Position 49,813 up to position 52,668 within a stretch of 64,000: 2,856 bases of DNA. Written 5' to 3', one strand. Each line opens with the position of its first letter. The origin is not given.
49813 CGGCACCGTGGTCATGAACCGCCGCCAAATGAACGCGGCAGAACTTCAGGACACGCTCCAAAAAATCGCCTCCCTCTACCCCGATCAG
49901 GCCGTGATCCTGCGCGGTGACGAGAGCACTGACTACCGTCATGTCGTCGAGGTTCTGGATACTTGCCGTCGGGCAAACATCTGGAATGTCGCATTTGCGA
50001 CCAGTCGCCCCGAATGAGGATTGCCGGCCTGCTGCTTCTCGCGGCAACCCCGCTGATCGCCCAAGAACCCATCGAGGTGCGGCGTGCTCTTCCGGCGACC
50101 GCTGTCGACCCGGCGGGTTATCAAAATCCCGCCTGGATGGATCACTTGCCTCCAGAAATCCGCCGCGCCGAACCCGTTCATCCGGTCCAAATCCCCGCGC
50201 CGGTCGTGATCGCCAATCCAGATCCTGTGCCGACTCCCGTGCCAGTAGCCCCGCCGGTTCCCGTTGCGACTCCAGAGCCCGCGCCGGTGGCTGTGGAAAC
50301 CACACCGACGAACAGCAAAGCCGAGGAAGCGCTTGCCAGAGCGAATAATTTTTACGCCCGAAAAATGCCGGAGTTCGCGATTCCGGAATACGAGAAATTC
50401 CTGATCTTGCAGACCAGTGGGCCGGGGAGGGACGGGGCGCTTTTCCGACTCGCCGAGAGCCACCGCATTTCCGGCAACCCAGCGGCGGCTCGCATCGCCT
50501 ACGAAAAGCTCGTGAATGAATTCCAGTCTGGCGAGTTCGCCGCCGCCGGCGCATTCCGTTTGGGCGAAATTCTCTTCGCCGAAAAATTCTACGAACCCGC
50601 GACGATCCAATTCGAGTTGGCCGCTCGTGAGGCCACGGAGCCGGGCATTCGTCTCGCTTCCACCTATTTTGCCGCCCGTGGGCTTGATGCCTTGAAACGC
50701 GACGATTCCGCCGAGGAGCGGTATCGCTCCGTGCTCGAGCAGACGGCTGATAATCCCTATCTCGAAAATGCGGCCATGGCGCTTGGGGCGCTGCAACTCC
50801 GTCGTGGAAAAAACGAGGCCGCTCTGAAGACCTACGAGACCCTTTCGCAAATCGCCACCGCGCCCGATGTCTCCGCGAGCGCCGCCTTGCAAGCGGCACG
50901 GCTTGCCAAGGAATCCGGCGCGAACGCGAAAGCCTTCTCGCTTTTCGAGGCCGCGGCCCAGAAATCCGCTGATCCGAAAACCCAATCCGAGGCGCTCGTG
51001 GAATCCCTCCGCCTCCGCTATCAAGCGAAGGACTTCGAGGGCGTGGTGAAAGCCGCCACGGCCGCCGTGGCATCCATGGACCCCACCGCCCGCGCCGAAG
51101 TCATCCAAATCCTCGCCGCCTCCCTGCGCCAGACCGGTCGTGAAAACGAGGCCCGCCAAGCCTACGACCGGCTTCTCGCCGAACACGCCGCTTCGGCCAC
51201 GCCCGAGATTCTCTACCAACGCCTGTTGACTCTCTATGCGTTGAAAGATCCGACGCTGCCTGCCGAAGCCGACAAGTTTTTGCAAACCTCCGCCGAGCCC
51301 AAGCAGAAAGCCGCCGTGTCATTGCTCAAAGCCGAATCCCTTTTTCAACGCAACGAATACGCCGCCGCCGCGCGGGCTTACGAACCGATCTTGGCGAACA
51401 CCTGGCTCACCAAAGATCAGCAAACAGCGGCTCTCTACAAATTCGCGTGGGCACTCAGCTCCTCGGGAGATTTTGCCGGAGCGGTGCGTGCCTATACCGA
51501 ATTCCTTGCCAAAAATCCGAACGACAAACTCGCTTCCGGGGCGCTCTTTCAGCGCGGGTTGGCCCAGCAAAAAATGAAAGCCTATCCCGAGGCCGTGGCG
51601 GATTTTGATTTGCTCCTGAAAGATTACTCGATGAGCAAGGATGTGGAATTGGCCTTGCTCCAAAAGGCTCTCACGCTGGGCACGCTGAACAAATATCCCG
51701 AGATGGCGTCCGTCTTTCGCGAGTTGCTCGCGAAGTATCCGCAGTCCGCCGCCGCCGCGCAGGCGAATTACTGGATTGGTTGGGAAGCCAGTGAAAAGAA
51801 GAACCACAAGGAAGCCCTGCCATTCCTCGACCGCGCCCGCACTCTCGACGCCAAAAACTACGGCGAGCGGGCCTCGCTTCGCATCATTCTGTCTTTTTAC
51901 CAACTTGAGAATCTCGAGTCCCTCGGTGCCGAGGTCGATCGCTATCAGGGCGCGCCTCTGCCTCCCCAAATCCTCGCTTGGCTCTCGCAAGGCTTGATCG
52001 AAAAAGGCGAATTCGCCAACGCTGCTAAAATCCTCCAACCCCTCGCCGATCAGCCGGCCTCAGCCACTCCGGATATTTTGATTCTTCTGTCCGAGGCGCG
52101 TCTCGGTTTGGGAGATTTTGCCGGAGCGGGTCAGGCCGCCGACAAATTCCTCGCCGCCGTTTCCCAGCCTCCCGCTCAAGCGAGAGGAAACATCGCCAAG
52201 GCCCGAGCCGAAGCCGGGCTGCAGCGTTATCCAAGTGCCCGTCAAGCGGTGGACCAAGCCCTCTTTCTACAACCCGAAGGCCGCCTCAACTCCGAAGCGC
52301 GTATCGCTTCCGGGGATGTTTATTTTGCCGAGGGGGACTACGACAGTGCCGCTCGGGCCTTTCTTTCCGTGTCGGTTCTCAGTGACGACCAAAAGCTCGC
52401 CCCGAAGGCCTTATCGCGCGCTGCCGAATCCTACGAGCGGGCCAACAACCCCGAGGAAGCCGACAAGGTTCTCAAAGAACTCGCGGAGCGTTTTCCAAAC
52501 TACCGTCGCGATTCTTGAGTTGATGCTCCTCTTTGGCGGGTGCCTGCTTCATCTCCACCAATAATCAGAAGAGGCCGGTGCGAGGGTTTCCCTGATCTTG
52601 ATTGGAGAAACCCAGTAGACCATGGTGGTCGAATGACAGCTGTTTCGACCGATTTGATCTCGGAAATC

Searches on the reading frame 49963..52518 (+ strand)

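Call 59: search_protein_families(library=pfam, proteins=[window:49963-52518:+], max_evalue=0.0001)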
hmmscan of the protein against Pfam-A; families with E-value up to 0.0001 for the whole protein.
window:49963-52518:+ (851 aa): 10 families
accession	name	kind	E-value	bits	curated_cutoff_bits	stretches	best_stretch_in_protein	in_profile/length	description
PF13174.12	TPR_6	-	1.2e-18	66.9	26.3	0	816-846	2-32/33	Tetratricopeptide repeat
PF13428.12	TPR_14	-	1.7e-16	59.5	23.5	0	815-848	2-35/44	Tetratricopeptide repeat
PF13432.12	TPR_16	-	3.6e-16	59.7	32.7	0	745-802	2-55/65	Tetratricopeptide repeat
PF07719.23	TPR_2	-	3.8e-16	58.3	27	0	490-521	3-34/34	Tetratricopeptide repeat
PF14559.12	TPR_19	-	1.2e-09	38.8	25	0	788-846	2-57/68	Tetratricopeptide repeat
PF13424.12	TPR_12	-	4.7e-07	30.4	30.1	0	269-331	4-71/77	Tetratricopeptide repeat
PF00515.34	TPR_1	-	1.6e-06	28.1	27.8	0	527-549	3-25/34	Tetratricopeptide repeat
PF25064.1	ARM_TT21_5th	-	5e-06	27.2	27.8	0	453-558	4-105/117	TT21 fifth ARM repeats domain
PF13181.12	TPR_8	-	6.5e-06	26.4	25.7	0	599-631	1-33/34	Tetratricopeptide repeat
PF13176.12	TPR_7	-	9.2e-06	25.8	27.9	0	272-300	3-31/36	Tetratricopeptide repeat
